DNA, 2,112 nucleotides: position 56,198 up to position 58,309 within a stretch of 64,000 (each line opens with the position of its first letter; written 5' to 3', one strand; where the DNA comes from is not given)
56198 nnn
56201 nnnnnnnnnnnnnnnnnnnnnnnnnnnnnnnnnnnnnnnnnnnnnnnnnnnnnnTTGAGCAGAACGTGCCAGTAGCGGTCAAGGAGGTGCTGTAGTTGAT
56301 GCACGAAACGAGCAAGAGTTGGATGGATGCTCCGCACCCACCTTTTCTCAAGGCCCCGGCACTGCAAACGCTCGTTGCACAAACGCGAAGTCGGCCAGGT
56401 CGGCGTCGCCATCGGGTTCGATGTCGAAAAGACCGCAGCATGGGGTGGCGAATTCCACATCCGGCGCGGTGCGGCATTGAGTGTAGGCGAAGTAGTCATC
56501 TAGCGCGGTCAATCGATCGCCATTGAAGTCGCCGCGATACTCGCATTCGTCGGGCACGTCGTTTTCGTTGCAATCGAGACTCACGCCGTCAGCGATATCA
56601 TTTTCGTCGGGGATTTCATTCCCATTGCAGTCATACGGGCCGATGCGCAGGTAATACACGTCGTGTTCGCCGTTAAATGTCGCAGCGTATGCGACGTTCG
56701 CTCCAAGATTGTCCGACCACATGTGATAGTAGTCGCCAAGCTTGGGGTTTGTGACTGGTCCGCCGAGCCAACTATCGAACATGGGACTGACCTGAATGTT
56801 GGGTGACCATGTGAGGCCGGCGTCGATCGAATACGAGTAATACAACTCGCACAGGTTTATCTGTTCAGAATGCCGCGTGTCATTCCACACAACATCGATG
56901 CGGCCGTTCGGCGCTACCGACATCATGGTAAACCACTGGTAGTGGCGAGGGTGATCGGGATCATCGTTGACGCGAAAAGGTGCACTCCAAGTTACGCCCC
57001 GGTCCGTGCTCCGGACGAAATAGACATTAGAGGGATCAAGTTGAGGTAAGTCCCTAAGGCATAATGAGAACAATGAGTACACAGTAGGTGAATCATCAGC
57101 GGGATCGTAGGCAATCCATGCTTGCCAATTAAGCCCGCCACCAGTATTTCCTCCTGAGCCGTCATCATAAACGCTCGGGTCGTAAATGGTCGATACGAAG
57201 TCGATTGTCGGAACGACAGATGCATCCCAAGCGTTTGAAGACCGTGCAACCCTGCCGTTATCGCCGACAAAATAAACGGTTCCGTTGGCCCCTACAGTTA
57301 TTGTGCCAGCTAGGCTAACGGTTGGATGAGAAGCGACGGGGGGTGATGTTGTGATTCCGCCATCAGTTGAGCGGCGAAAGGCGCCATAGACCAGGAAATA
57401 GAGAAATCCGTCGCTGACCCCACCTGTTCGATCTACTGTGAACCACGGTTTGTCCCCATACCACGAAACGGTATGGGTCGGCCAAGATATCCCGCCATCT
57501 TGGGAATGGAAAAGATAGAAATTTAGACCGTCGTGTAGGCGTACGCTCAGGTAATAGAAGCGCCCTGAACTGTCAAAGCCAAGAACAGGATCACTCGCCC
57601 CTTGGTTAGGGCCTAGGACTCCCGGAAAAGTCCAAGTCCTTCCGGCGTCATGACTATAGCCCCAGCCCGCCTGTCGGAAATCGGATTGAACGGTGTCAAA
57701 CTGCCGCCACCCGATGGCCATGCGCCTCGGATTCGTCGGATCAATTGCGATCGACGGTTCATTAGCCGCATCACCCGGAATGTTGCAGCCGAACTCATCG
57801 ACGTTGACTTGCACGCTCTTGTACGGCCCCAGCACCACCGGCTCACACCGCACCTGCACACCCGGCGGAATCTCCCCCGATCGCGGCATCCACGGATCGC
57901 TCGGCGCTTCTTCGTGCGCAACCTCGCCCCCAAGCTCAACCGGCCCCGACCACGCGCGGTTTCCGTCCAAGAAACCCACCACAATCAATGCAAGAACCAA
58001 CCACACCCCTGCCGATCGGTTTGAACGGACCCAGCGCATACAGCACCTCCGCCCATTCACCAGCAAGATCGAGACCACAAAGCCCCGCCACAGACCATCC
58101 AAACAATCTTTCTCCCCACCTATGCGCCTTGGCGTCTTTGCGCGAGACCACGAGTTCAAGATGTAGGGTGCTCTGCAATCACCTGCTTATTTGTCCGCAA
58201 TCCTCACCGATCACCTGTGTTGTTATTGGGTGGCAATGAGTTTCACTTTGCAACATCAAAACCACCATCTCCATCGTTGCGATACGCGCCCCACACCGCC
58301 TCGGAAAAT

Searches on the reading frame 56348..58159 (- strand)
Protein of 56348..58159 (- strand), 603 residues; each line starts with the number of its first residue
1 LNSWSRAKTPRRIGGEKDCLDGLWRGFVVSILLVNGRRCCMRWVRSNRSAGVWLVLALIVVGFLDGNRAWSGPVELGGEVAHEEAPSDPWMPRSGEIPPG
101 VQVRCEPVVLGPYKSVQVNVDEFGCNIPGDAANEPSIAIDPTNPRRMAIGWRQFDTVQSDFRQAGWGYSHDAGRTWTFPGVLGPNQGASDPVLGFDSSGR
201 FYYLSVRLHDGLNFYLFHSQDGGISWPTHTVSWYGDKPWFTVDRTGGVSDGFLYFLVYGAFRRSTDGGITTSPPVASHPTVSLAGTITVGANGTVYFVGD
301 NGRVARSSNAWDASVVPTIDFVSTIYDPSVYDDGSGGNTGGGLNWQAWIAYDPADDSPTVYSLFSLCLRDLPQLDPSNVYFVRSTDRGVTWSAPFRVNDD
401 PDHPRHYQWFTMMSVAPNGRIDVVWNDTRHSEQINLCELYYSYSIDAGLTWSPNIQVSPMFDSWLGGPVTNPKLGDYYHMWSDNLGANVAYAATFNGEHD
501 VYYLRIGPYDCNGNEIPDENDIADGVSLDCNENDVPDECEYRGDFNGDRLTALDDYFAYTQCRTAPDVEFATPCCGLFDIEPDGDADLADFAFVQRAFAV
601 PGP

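Call 67: search_protein_families(library=pfam, proteins=[window:56348-58159:-], max_evalue=0.001)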
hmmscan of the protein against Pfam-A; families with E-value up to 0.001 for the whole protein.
window:56348-58159:- (603 aa): 2 families
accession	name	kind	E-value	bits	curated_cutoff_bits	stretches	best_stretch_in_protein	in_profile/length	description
PF02012.26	BNR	-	3.3e-08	32.7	27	0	383-392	2-11/12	BNR/Asp-box repeat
PF13088.12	BNR_2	-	8.4e-06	25.8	31.4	0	380-471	21-114/277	BNR repeat-like domain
